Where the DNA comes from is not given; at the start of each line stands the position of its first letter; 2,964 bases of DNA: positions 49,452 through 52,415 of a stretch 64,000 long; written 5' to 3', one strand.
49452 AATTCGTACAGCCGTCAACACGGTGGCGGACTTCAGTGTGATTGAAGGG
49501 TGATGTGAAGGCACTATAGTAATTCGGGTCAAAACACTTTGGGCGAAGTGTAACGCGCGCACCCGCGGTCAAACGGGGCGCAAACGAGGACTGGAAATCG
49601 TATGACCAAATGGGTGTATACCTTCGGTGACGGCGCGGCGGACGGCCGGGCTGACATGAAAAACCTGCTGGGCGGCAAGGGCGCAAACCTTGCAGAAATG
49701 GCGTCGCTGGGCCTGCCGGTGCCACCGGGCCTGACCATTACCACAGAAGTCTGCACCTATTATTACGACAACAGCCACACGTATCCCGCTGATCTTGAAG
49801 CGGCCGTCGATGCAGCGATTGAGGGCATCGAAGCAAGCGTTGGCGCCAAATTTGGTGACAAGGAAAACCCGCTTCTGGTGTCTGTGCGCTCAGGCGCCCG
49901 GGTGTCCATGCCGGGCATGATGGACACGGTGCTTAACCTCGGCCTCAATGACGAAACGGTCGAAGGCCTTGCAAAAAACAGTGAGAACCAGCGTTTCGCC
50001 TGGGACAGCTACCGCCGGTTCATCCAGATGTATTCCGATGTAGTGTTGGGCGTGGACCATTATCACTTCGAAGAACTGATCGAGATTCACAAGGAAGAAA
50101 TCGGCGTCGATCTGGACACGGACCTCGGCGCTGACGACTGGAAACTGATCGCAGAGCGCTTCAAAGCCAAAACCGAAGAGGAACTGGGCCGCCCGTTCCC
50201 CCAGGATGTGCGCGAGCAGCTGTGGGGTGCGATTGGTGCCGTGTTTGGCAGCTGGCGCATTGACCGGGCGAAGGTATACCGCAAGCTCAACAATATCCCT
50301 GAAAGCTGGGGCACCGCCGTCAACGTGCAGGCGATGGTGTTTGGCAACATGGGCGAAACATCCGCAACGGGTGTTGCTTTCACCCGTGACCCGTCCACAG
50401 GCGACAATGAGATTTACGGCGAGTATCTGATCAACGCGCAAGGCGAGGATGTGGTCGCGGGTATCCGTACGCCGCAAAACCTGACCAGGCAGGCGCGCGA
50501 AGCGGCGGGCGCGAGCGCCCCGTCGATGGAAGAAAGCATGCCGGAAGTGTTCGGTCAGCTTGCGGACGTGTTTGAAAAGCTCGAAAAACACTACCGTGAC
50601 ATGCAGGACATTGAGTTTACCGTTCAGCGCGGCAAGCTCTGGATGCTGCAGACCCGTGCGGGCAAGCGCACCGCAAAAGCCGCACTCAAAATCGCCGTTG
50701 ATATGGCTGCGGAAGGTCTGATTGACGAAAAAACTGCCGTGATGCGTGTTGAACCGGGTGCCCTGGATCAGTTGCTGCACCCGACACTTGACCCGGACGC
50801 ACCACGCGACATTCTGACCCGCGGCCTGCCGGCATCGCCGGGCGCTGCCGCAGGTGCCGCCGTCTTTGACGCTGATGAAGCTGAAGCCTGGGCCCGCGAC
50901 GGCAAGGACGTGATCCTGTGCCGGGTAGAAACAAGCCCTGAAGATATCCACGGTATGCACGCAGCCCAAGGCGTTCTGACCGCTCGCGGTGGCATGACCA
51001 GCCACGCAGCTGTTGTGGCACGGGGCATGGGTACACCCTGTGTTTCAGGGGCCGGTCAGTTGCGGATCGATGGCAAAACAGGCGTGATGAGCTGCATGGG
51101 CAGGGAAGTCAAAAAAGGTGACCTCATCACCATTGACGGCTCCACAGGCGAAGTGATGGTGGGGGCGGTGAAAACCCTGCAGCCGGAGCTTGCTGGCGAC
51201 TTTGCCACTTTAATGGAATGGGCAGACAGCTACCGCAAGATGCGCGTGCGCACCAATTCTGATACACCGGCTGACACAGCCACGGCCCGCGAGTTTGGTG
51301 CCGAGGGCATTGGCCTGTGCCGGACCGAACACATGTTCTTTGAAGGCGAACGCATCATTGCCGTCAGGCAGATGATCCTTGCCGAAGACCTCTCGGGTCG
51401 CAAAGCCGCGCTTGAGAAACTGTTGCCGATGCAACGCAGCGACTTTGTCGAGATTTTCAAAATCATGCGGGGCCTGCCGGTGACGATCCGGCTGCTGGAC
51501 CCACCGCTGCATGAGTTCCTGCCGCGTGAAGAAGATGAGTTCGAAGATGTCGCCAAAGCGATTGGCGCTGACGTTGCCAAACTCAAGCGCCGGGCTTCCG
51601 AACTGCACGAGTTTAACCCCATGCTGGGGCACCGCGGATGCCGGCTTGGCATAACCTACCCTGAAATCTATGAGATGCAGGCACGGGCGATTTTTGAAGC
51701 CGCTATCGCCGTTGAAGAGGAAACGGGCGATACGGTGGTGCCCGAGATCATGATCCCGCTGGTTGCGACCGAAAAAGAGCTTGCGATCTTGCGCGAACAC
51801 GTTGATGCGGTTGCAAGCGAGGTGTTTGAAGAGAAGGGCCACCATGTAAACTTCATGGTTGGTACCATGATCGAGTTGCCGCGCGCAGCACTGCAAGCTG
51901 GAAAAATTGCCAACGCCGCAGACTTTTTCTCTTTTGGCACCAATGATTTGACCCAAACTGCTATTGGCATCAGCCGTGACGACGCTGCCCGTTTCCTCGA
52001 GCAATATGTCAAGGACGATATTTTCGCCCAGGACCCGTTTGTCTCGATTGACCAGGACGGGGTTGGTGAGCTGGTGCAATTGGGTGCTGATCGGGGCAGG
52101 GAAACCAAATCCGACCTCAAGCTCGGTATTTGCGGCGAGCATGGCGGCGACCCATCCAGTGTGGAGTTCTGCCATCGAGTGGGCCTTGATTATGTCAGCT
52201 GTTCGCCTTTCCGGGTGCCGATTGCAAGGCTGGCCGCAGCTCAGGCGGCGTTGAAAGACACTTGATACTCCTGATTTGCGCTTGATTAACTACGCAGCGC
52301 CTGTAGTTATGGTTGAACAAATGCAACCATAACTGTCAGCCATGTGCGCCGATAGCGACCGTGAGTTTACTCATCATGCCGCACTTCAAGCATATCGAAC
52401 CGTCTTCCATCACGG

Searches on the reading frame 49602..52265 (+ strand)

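Call 70: search_protein_families(library=pfam, proteins=[window:49602-52265:+], max_evalue=0.00001)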
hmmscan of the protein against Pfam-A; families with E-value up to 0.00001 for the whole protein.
window:49602-52265:+ (887 aa): 3 families
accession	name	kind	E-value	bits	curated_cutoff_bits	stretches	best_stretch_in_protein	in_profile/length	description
PF02896.24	PEP-utilizers_C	-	4.4e-79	266.1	22.8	1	531-882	4-291/293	PEP-utilising enzyme, PEP-binding domain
PF01326.24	PPDK_N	-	9.9e-59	199.7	27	2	64-371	76-326/328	Pyruvate phosphate dikinase, AMP/ATP-binding domain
PF00391.29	PEP-utilizers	-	1.5e-24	85.8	23.1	1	435-516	3-72/72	PEP-utilising enzyme, mobile domain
